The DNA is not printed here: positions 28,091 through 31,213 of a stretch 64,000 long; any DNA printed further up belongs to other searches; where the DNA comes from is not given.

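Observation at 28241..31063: Phosphoesterase-caspase-membrane tri-domain protein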

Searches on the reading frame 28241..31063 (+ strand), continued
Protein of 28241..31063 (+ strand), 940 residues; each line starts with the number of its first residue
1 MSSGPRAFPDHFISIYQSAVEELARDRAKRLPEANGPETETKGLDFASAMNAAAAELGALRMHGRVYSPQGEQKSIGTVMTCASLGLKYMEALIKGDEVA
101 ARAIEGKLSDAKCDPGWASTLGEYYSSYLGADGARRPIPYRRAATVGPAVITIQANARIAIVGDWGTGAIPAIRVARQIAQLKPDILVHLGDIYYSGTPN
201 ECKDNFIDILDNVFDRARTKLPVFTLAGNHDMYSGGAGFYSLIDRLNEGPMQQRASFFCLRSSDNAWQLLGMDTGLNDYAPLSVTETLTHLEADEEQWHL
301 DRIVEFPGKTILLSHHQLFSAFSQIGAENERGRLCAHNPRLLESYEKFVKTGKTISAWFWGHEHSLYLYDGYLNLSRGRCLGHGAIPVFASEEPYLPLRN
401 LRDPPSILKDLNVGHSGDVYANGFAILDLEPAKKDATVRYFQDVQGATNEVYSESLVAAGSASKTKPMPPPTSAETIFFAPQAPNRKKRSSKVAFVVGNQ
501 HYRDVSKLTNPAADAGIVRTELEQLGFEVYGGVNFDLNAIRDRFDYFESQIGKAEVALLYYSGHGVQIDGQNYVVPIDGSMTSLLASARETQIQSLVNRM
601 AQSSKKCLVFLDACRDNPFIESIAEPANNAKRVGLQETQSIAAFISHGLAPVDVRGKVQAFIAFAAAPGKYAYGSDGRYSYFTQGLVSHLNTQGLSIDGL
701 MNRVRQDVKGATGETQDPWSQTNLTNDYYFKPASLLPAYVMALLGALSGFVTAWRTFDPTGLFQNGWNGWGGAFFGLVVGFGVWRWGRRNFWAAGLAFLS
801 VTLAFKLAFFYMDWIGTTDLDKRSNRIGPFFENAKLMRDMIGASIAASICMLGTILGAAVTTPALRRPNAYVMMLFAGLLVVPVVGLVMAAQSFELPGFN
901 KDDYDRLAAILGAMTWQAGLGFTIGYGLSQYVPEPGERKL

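Call 42: find_related_loci(query=A1, collection=genome_contigs, flank=10000)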
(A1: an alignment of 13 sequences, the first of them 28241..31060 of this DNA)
Query A1 (940 aa) in genome_contigs; peptide patterns used: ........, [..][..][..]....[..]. (x = any residue, [..] = any of these).
600 stretches matched a pattern (row limit reached: there are more); 470 encode a relative of the query (tblastn E <= 1e-3); the best 80 are kept; 80 distinct loci.
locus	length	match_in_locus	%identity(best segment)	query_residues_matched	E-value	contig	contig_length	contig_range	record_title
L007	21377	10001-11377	49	1-456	2e-136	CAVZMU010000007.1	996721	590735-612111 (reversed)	MAG: uncultured Alphaproteobacteria bacterium isolate MFD02134.bin.2.172 genome assembly, contig: contig_4717, whole gen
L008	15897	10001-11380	46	1-456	2e-134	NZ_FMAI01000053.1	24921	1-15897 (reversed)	Bradyrhizobium shewense strain ERR11, whole genome shotgun sequence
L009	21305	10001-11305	49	6-452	1e-132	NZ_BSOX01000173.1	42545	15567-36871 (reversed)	Bradyrhizobium liaoningense strain NBRC 100396 sequence173, whole genome shotgun sequence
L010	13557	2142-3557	50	1-471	8e-132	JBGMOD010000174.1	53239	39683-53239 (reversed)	MAG: Hyphomicrobiales bacterium isolate Fil1_5 Lundin1_393, whole genome shotgun sequence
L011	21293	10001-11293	50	7-447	2e-129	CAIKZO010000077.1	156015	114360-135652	MAG: Enhydrobacter aerosaccus isolate Umea2_bin-0026 genome assembly, contig: bin-0026:077/175, whole genome shotgun seq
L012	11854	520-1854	47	1-456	2e-127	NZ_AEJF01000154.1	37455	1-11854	Caballeronia mineralivorans PML1(12) contig00156, whole genome shotgun sequence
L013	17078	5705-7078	48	1-456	9e-127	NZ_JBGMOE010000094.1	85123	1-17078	MAG: Tardiphaga sp. isolate Fil1_3 Lundin1_226, whole genome shotgun sequence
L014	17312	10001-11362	45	6-456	9e-126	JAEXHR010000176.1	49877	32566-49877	MAG: Proteobacteria bacterium isolate OH_HBlB_117 k127_1306724, whole genome shotgun sequence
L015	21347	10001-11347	46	1-456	1e-125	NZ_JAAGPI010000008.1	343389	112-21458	Burkholderia sp. Ac-20365 NODE_8_length_343389_cov_35.729370/0/0, whole genome shotgun sequence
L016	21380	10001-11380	47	1-454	2e-125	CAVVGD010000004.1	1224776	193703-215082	MAG: uncultured proteobacterium isolate MFD02416.bin.1.130 genome assembly, contig: contig_22450, whole genome shotgun s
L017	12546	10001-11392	48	1-456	2e-125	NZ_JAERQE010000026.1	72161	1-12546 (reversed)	Microvirga soli strain R491 NODE_26_length_72161_cov_31.725917, whole genome shotgun sequence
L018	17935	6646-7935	49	10-456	3e-125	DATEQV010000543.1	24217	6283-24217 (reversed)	MAG TPA_asm: Acidisphaera sp. isolate SMAG_U9056 k141_363216, whole genome shotgun sequence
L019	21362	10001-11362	47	6-456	1e-124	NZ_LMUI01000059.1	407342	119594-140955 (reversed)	Methylocapsa sp. S129 NODE_113_length_407258_cov_9.644073, whole genome shotgun sequence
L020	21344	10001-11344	46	1-456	5e-124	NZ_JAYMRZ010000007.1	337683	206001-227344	Paraburkholderia phymatum strain JPY584 NODE_7_length_337683_cov_29.145146, whole genome shotgun sequence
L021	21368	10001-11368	47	6-456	2e-123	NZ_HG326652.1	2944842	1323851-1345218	Afipia birgiae 34632, whole genome shotgun sequence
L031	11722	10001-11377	45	1-456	2e-118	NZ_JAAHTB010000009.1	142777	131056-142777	Methylobacterium sp. BTF04 contig00009, whole genome shotgun sequence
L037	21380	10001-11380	48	1-456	1e-134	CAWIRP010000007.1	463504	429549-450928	MAG: uncultured Alphaproteobacteria bacterium isolate MFD06742.bin.2.126 genome assembly, contig: contig_27638, whole ge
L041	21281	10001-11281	45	8-444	2e-105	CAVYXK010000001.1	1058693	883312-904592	MAG: uncultured proteobacterium isolate MFD01248.bin.1.85 genome assembly, contig: contig_10152, whole genome shotgun se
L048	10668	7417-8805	41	1-457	4e-95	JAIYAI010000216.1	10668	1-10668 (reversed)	MAG: Acetobacteraceae bacterium isolate D8_MAG_00079 pond_D8_MAG_00079_000000000048, whole genome shotgun sequence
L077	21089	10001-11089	38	78-468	4e-63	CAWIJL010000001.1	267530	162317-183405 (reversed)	MAG: uncultured Solibacteraceae bacterium isolate MFD04944.bin.3.213 genome assembly, contig: contig_20165, whole genome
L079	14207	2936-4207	36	13-455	1e-62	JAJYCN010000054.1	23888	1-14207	MAG: Acidobacteria bacterium isolate BP9.bin4 NODE_3691_length_23888_cov_1.343083, whole genome shotgun sequence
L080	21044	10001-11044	38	82-456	4e-62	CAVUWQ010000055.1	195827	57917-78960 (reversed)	MAG: uncultured Acidobacteriaceae bacterium isolate MFD04540.bin.1.109 genome assembly, contig: contig_45817, whole geno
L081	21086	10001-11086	35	77-440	3e-62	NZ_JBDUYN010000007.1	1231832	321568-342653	MAG: Reichenbachiella sp. isolate CB.61.F.B1_116_15 CB_61_F_B1_116_15_000000000007, whole genome shotgun sequence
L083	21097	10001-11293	35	9-470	6e-62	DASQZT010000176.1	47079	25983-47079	MAG TPA_asm: Bryobacteraceae bacterium isolate SMAG_U11099 k141_341855, whole genome shotgun sequence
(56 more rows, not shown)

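Call 52: predict_structure(alignment_id=A2)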
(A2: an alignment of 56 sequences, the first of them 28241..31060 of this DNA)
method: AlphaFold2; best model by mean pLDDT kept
length: 940 residues; sequences in the alignment: 56
mean_pLDDT: 84.9   pTM: 0.63
mean pLDDT of the five models: 84.9, 82.5, 82.3, 82.2, 81.9
residues with pLDDT >= 90: 456; 70-90: 353; 50-70: 89; < 50: 42
segments of 3 or more residues with pLDDT < 50: 1-3, 72-74, 281-284, 463-472, 483-485, 629-640
pLDDT, mean of each block of 10 residues (from residue 1): 62 91 89 53 77 90 82 64 95 94 96 94 94 87 96 98 79 87 96 83 90 92 94 91 94 97 98 84 65 97 98 95 85 90 97 97 88 94 73 83 86 68 93 94 80 82 44 68 59 95 86 91 90 92 92 91 90 90 81 93 93 79 53 45 60 83 85 78 92 83 91 90 85 85 96 88 73 92 89 94 93 80 70 84 91 87 78 85 88 87 91 94 88 61
secondary structure, 60 per line:
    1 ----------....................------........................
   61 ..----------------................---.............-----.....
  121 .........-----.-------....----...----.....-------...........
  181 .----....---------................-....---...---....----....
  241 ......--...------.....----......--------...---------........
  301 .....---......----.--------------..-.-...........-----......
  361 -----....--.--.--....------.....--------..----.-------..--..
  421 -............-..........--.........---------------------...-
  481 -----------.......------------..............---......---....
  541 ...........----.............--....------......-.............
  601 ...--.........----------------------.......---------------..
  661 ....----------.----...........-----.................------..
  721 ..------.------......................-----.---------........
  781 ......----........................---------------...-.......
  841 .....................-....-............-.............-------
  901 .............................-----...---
elements in order (helices of 4 or more, strands of 3 or more residues): H11-30 H37-62 H79-94 H98-110 H116-128 H143-146 E151-153 E158-162 H170-181 E186-189 H199-214 H216-219 E223-225 H229-232 H237-246 E258-262 E267-272 H293-305 E309-314 H339-349 E355-360 E366-369 E378-381 E422-430 E435-444 E447-455 E477-479 E492-498 H511-524 E528-533 H537-551 E556-568 E571-574 H581-586 H588-591 H593-603 E606-614 H637-643 E659-664 H681-690 H697-712 E719-722 H736-756 H773-786 H791-814 H834-861 H863-866 H868-879 H881-893 H901-929

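Call 56: search_protein_families(library=pfam, proteins=[L021:7781-8263:+, L021:8300-8671:+, L021:8678-9673:+, L021:9692-9970:+, L021:4667-7765:+, L031:4135-7863:+, L037:7967-9982:+, L041:8395-9963:+, L041:6415-8382:+], max_evalue=0.01)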
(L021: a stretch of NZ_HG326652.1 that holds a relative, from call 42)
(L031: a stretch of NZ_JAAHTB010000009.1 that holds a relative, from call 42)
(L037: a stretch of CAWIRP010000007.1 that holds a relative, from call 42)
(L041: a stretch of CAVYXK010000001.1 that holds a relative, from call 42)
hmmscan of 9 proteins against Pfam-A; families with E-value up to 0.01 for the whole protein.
L021:7781-8263:+ (160 aa): 3 families
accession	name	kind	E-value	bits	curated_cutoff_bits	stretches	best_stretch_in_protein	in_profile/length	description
PF13676.11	TIR_2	-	1.3e-14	55.2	28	1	5-118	1-109/122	TIR domain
PF08937.16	ThsB_TIR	-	6.8e-07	30.1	21.2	1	6-86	1-87/100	Thoeris protein ThsB, TIR-like domain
PF05014.21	Nuc_deoxyrib_tr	-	0.0082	16.7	28.8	0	12-99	12-103/117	Nucleoside 2-deoxyribosyltransferase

L021:8300-8671:+ (123 aa): 3 families
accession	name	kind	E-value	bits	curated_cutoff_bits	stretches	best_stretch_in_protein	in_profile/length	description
PF08937.16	ThsB_TIR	-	5e-08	33.7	21.2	1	8-95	1-95/100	Thoeris protein ThsB, TIR-like domain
PF13676.11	TIR_2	-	2.6e-05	25.1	28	1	46-90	38-84/122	TIR domain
PF05014.21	Nuc_deoxyrib_tr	-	0.0045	17.6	28.8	1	18-102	20-102/117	Nucleoside 2-deoxyribosyltransferase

L021:8678-9673:+ (331 aa): 2 families
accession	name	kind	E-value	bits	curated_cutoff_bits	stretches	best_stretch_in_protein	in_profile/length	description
PF00656.27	Peptidase_C14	-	3.2e-16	60.2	21.4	1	1-203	1-208/233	Caspase domain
PF12770.12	CHAT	-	0.00048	20.1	24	1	15-150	100-217/289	CHAT domain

L021:9692-9970:+ (92 aa): 0 families

L021:4667-7765:+ (1032 aa): 6 families
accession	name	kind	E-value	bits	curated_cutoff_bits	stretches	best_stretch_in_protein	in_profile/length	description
PF00270.35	DEAD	-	3.2e-20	73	26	1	301-452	11-161/167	DEAD/DEAH box helicase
PF00656.27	Peptidase_C14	-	2.1e-14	54.2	21.4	1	6-232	5-225/233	Caspase domain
PF00271.37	Helicase_C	-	3.3e-10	40.6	23.5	1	574-658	33-110/110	Helicase conserved C-terminal domain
PF04851.21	ResIII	-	0.00022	21.6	22.5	1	288-413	4-134/164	Type III restriction enzyme, res subunit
PF22527.2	DEXQc_Suv3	-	0.00038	20.5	27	1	311-424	20-113/154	DEXQ-box helicase domain of Suv3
PF18918.5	DUF5669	-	0.003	17.5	25.9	1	749-792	33-75/76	Family of unknown function (DUF5669)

L031:4135-7863:+ (1242 aa): 4 families
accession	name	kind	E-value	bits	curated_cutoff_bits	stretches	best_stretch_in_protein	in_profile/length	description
PF02867.20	Ribonuc_red_lgC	-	8.8e-118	394.6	23.9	2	198-746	2-454/523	Ribonucleotide reductase, barrel domain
PF08471.15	Ribonuc_red_2_N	-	2.8e-44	149.9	27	1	31-147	1-103/103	Class II vitamin B12-dependent ribonucleotide reductase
PF12637.14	TSCPD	-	1.2e-10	42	22.8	1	983-1079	4-85/88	TSCPD domain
PF20772.2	TACO1_YebC_N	-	0.00016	22.5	36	1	296-366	3-68/73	TACO1/YebC protein N-terminal domain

L037:7967-9982:+ (671 aa): 0 families

L041:8395-9963:+ (522 aa): 8 families
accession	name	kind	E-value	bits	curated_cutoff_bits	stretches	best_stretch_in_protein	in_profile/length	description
PF05199.19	GMC_oxred_C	-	6.5e-17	62.8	24.6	1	455-510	84-139/139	GMC oxidoreductase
PF00732.25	GMC_oxred_N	-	1.7e-09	38.3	23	1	189-277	109-199/218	GMC oxidoreductase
PF01266.30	DAO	-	2.6e-09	37.5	27.9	1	4-37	1-34/353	FAD dependent oxidoreductase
PF13450.12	NAD_binding_8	-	3.4e-06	27.7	21.9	1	7-36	1-30/68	NAD(P)-binding Rossmann-like domain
PF00890.30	FAD_binding_2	-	4e-05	23.4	20.4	1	4-41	1-38/414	FAD binding domain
PF07992.20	Pyr_redox_2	-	0.002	18.1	26.1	1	4-36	2-34/291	Pyridine nucleotide-disulphide oxidoreductase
PF13237.11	Fer4_10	-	0.003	17.9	25.5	1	186-206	4-24/53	4Fe-4S dicluster domain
PF12838.12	Fer4_7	-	0.0095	16.8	27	0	185-205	32-52/52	4Fe-4S dicluster domain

L041:6415-8382:+ (655 aa): 1 family
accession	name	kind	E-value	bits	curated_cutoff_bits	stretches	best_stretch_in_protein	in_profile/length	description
PF01734.28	Patatin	-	3.7e-15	57.1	27.7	1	160-325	1-186/191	Patatin-like phospholipase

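Call 57: fold_search(model_id=the predicted structure, library=pdb)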
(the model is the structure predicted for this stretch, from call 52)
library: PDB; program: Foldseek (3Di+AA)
matches with E <= 10: 1079; with E <= 0.001: 243
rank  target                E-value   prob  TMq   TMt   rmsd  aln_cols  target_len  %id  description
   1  8v4x_D                2.8e-12  1.00  0.20  0.50   5.4       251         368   21  Structure of MALT1 in complex with an allosteric inhibitor (released 2024-05-01)
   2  8v4x_C                6.3e-12  1.00  0.20  0.51   6.0       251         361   22  Structure of MALT1 in complex with an allosteric inhibitor (released 2024-05-01)
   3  8v4x_B                1.0e-11  1.00  0.20  0.51   4.9       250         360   22  Structure of MALT1 in complex with an allosteric inhibitor (released 2024-05-01)
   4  3uo8_C                1.3e-11  1.00  0.20  0.50   9.5       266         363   21  Crystal structure of the MALT1 paracaspase (P1 form) (released 2011-12-21)
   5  3v4o_A                1.7e-11  1.00  0.20  0.76   5.6       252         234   21  Human MALT1 (caspase domain) in complex with an irreversible peptidic inhibitor (released 2012-03-14)
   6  3uo8_B                1.9e-11  1.00  0.20  0.50   8.4       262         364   21  Crystal structure of the MALT1 paracaspase (P1 form) (released 2011-12-21)
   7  8v4x_E                2.6e-11  1.00  0.20  0.49  14.4       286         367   19  Structure of MALT1 in complex with an allosteric inhibitor (released 2024-05-01)
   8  7pav_B                2.9e-11  1.00  0.20  0.49   6.2       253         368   21  MALT1 in complex with compound 1 (released 2021-11-17)
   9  4i1p_C                2.9e-11  1.00  0.20  0.47   7.6       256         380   21  Human MALT1 (caspase-IG3) in complex with activity based-probe (released 2014-07-09)
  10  7paw_B                3.2e-11  1.00  0.19  0.48   8.0       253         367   21  MALT1 in complex with compound 1 (released 2021-11-17)
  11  2bq8                  3.2e-11  1.00  0.25  0.69   5.2       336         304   19  Crystal structure of human purple acid phosphatase with an inhibitory conformation of the repression loop (released 2005-10-24)
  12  4i1p_A                4.1e-11  1.00  0.20  0.48   8.1       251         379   22  Human MALT1 (caspase-IG3) in complex with activity based-probe (released 2014-07-09)
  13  8v4x_F                4.1e-11  1.00  0.20  0.51   8.5       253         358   22  Structure of MALT1 in complex with an allosteric inhibitor (released 2024-05-01)
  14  8v4x_A                4.3e-11  1.00  0.20  0.50   5.9       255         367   21  Structure of MALT1 in complex with an allosteric inhibitor (released 2024-05-01)
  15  1war                  9.0e-11  1.00  0.24  0.67   5.4       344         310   18  Recombinant Human Purple Acid Phosphatase expressed in Pichia Pastoris (released 2005-07-06)
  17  1ute_A                1.5e-10  1.00  0.23  0.64   6.7       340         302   18  PIG PURPLE ACID PHOSPHATASE COMPLEXED WITH PHOSPHATE (released 1999-10-01)
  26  1qhw_A                3.8e-10  1.00  0.24  0.67   5.4       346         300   17  PURPLE ACID PHOSPHATASE FROM RAT BONE (released 1999-09-15)
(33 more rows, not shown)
